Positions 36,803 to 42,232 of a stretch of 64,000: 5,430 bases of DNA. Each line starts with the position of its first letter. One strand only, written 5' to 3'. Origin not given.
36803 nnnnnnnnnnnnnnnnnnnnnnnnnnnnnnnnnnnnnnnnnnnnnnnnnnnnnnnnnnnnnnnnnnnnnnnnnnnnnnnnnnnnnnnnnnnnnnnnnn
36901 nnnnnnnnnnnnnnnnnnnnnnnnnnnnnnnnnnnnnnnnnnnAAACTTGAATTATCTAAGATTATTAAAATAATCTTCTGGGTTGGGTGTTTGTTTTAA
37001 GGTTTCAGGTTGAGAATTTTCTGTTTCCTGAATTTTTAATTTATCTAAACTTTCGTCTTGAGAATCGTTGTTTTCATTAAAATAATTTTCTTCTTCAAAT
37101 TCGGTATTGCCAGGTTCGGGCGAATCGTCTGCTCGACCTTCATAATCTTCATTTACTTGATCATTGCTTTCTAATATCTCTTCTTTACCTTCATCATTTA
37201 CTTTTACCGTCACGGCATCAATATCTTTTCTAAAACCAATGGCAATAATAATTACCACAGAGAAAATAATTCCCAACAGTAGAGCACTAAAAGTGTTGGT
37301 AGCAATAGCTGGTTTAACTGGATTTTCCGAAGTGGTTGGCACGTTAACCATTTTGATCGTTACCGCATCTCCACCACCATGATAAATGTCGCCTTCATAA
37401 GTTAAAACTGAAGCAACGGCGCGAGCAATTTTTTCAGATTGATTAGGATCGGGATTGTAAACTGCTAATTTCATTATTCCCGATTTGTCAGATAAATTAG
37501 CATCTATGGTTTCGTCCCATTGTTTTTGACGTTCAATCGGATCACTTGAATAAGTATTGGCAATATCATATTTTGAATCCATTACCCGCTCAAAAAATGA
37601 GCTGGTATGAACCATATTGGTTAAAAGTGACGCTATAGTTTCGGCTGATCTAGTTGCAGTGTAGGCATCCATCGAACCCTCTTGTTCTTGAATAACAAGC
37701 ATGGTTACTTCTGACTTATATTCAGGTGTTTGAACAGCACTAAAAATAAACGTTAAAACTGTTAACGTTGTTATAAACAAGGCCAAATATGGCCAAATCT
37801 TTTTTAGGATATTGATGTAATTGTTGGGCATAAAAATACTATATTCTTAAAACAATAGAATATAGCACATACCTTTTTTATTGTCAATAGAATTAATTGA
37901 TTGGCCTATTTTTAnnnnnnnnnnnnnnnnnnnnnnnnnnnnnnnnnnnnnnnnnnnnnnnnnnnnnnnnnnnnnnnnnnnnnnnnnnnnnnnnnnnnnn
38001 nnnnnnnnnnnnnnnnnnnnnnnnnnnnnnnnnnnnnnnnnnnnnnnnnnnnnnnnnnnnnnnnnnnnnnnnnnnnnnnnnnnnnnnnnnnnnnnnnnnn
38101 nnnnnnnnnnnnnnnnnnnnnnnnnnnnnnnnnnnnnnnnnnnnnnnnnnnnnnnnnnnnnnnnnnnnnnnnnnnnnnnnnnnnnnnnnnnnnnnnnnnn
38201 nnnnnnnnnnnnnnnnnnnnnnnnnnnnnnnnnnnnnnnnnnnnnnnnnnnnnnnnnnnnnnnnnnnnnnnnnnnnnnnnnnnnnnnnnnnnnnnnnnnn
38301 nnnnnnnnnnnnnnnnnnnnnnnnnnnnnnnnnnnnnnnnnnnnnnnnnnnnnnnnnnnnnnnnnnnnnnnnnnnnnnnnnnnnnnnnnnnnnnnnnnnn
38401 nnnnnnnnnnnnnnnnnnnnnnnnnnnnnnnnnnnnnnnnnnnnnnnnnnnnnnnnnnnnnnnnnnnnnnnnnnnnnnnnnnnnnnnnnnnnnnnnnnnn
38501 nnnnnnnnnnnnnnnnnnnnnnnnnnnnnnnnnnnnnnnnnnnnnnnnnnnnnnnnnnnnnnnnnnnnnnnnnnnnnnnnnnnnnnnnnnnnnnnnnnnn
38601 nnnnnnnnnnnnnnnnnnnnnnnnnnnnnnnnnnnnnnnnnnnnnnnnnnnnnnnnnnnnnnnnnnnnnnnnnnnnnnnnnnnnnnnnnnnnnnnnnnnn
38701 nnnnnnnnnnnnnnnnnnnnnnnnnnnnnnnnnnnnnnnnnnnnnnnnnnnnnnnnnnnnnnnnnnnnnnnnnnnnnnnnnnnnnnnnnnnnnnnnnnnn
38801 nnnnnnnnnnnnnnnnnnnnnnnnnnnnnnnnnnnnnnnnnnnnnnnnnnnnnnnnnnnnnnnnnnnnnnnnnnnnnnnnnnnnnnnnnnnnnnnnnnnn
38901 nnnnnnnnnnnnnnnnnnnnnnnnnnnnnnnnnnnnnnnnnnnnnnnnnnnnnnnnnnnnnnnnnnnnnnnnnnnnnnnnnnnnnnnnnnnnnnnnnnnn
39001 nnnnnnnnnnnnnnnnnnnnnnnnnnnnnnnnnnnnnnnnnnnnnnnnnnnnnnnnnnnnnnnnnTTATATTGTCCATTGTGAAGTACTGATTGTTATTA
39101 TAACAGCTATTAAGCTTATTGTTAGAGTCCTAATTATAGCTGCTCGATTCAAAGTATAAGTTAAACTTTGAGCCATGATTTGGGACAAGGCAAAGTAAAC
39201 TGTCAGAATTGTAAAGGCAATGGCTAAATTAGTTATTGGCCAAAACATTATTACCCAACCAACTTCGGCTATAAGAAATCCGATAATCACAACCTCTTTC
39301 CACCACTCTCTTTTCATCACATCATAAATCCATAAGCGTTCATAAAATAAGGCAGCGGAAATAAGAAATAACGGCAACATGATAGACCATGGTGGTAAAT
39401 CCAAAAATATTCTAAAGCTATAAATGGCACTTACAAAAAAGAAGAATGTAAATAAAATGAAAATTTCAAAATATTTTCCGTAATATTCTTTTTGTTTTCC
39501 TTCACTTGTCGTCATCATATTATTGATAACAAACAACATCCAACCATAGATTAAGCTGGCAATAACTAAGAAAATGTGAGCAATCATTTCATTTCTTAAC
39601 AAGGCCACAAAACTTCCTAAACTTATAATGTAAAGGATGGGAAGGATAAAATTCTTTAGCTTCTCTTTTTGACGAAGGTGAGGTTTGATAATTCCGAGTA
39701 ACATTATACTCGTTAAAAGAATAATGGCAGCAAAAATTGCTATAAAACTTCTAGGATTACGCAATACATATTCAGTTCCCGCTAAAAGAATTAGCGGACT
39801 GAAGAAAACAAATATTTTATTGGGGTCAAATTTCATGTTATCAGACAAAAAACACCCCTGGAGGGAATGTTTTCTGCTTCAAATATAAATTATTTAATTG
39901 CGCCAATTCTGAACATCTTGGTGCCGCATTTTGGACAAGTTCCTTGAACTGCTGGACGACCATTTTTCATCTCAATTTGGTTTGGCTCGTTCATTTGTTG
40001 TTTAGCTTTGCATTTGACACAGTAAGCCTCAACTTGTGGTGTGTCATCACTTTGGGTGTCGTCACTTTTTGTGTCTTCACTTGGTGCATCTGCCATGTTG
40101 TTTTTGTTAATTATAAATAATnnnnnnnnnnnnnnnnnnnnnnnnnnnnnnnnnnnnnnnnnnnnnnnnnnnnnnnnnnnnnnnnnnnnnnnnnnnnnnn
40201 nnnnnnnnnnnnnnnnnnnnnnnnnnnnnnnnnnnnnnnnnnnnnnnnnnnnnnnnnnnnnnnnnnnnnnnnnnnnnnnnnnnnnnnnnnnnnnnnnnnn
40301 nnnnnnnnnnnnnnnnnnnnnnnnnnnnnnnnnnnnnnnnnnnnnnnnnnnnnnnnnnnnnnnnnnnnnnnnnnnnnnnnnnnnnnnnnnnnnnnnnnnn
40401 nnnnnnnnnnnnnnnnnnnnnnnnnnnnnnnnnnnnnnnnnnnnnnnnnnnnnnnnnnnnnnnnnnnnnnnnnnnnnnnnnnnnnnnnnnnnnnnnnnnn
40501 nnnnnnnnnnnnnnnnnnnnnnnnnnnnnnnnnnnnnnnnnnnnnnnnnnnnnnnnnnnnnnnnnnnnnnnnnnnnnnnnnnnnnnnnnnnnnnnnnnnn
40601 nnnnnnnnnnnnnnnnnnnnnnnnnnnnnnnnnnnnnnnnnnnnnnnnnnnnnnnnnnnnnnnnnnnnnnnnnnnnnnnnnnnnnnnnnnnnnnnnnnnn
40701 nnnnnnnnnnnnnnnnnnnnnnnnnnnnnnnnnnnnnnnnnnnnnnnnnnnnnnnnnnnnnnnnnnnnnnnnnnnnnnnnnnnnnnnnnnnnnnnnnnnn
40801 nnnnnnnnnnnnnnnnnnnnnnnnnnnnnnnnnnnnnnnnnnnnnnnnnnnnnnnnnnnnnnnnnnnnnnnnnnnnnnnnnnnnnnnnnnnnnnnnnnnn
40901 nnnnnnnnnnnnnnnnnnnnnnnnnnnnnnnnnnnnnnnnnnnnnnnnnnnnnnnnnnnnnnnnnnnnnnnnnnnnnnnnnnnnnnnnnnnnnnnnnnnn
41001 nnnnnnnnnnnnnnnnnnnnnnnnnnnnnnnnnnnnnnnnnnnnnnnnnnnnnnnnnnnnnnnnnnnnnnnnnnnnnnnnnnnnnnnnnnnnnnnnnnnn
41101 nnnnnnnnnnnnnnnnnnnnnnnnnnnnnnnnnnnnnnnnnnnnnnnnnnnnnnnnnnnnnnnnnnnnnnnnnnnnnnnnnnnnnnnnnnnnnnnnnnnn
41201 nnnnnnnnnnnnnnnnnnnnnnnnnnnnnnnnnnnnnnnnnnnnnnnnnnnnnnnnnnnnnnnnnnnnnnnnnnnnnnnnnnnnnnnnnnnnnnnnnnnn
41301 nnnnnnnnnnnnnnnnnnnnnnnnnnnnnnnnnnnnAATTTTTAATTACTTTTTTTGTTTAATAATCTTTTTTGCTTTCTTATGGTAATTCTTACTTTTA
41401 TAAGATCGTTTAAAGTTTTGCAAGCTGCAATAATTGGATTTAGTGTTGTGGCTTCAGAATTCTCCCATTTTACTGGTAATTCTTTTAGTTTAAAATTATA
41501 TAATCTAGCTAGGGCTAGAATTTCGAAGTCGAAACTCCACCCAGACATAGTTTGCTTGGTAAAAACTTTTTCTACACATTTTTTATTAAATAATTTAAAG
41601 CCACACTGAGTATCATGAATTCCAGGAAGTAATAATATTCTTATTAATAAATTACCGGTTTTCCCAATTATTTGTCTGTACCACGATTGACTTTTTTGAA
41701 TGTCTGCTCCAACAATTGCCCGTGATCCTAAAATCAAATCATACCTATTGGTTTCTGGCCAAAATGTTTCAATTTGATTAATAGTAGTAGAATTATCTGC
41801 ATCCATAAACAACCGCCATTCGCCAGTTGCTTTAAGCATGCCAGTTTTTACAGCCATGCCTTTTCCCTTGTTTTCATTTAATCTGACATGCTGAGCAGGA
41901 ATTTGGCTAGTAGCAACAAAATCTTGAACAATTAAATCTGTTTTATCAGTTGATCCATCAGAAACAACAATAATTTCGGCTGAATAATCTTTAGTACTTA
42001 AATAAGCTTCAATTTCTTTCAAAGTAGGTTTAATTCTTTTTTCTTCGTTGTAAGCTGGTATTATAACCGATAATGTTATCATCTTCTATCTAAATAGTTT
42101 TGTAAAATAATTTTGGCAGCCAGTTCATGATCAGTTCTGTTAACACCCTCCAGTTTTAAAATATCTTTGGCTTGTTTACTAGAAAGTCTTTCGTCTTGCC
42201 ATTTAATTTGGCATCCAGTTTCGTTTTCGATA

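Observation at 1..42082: About 42-kb uninterrupted single-strand glycan super-locus with Wzy/Wzz components but no visible Wzx or initiating phosphotransferase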

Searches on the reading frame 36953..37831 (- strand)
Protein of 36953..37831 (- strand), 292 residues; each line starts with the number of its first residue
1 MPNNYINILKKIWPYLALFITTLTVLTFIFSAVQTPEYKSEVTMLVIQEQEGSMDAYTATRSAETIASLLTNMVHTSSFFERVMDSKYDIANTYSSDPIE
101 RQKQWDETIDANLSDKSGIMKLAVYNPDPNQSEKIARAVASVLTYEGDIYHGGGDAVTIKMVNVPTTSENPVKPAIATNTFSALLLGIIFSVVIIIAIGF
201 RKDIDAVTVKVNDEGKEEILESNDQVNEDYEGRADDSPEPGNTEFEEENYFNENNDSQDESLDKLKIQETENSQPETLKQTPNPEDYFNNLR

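Call 11: search_protein_families(library=pfam, proteins=[window:36953-37831:-], max_evalue=0.01)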
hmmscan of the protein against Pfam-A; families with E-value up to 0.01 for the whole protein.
window:36953-37831:- (292 aa): 2 families
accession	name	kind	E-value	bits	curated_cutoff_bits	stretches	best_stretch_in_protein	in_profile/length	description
PF02706.20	Wzz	-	0.0019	18.9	25.5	1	6-72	9-80/91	Chain length determinant protein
PF12999.12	PRKCSH-like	-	0.0089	16.3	34.9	0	216-269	43-96/176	Glucosidase II beta subunit-like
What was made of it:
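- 36953..37831 (-): CpsC/Wzz-like (PCP-like) 2-TM protein with an acidic C-terminal tail. PF02706 E 0.0019, below the cut-off (call 11).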

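Call 32: search_protein_families(library=ncbifam, proteins=[window:36953-37831:-], max_evalue=0.01)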
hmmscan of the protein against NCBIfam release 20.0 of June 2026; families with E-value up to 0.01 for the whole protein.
window:36953-37831:- (292 aa): 2 families
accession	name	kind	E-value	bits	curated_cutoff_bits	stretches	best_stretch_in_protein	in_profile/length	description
TIGR01006.1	polys_exp_MPA1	subfamily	7.2e-07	28.9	296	1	7-197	12-195/226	CspC family polysaccharide chain length determinant protein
NF011939.0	PRK15410.1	equivalog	0.00058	19.3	400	1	47-111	194-259/265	DgsA anti-repressor MtfA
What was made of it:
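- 36953..37831 (-): TIGR01006 E 7e-7 over residues 7-197 (call 32).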

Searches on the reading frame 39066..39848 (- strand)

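Call 11: search_protein_families(library=pfam, proteins=[window:39066-39848:-], max_evalue=0.01)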
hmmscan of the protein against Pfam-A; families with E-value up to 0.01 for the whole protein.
window:39066-39848:- (260 aa): 1 family
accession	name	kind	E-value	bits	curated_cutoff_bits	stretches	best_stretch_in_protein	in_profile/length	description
PF18900.5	DUF5656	-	6.3e-07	29.4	23.3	1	47-252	34-239/242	Protein of unknown function (DUF5656)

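Call 32: search_protein_families(library=ncbifam, proteins=[window:39066-39848:-], max_evalue=0.01)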
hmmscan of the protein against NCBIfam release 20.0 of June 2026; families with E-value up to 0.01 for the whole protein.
window:39066-39848:- (260 aa): 0 families

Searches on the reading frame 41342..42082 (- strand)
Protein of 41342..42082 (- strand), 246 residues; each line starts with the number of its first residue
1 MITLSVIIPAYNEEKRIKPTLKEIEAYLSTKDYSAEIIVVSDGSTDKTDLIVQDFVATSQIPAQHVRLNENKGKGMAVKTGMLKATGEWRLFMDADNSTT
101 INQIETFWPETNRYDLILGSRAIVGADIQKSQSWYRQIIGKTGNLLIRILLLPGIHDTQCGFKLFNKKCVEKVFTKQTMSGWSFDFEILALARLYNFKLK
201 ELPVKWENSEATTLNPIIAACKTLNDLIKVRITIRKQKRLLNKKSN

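Call 11: search_protein_families(library=pfam, proteins=[window:41342-42082:-], max_evalue=0.01)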
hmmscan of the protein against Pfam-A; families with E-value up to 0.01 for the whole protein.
window:41342-42082:- (246 aa): 4 families
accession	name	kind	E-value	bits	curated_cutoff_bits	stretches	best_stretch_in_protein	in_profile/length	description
PF00535.33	Glycos_transf_2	-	1e-27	97.5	23.3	1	5-174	1-168/168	Glycosyl transferase family 2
PF10111.15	Glyco_tranf_2_2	-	2.1e-08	34.5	27.3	1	5-105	1-100/276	Glycosyltransferase like family 2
PF13641.12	Glyco_tranf_2_3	-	2.3e-05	25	27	1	4-97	3-97/230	Glycosyltransferase like family 2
PF13704.12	Glyco_tranf_2_4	-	0.0012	19.7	27.5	1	34-97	19-82/98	Glycosyl transferase family 2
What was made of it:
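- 41342..42082 (-): Soluble Dpm1/PgfS/AglJ-like GT2, a putative polyprenyl-phosphate hexose synthase. It overlaps RuvX by 4 nt, at the position where 15 other Parcubacteria-type loci carry a WecA-like PNPT. PF00535 97.5 bits (call 11).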

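Call 32: search_protein_families(library=ncbifam, proteins=[window:41342-42082:-], max_evalue=0.01)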
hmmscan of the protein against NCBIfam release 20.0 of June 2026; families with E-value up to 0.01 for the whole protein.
window:41342-42082:- (246 aa): 27 families (the best 25 are shown)
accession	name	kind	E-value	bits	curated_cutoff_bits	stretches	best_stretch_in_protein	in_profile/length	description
NF047588.1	GlcsyltransPgfSStrep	equivalog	7.3e-17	61.5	500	1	3-175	2-169/308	glycosyltransferase PgfS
NF041391.1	DPhHxTase_Halo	equivalog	1e-15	57.3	375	1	10-231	3-209/213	dolichyl-phosphate hexose transferase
TIGR04283.1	glyco_like_mftF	equivalog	2.4e-14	53.5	182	1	4-99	1-85/221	TIGR04283 family arsenosugar biosynthesis glycosyltransferase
TIGR03937.1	PgaC_IcaA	equivalog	4.9e-14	52.1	422.3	1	4-97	47-136/407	poly-beta-1,6-N-acetyl-D-glucosamine synthase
NF038302.1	EPS_HpsE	equivalog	5.5e-14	51.8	300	1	3-104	2-104/307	hormogonium polysaccharide biosynthesis glycosyltransferase HpsE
NF058614.1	PPMAGASynPpgS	equivalog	7.7e-14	51.7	370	1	6-205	4-195/226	polyprenyl-phospho-N-acetylgalactosaminyl synthase PpgS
NF007482.0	PRK10073.1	equivalog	2.6e-13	49.7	423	1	3-100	7-99/334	glycosyltransferase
NF007986.1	PRK10714.1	equivalog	3.5e-13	49.3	529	1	4-208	8-202/316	undecaprenyl-phosphate 4-deoxy-4-formamido-L-arabinose transferase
NF041875.1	EPS_EpsD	equivalog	3.8e-13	49.6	370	1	4-105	1-98/325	exopolysaccharide biosynthesis glycosyltransferase EpsD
NF010496.0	PRK13915.1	equivalog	7.3e-12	45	262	1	3-98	32-128/307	glucosyl-3-phosphoglycerate synthase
TIGR04182.1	glyco_TIGR04182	equivalog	4.4e-10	39.4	325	1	5-229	3-216/293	S-layer glycoprotein N-glycosyltransferase AglJ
NF047683.1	TeichurnBiosyTuaG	equivalog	1.3e-09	38.1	400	1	3-104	7-104/252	teichuronic acid biosynthesis protein TuaG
NF050819.1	PolSacchBiosHfsG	equivalog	1.3e-09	37.7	500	1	3-108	13-113/302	polysaccharide biosynthesis protein HfsG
TIGR03965.1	mycofact_glyco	equivalog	1.4e-09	37.4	280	1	4-126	76-194/467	mycofactocin biosynthesis glycosyltransferase MftF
TIGR04242.1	nodulat_NodC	equivalog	1.3e-07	30.9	550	1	4-101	50-146/395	chitooligosaccharide synthase NodC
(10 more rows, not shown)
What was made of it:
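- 41342..42082 (-): PgfS and dolichyl-P hexose transferase hits (call 32).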
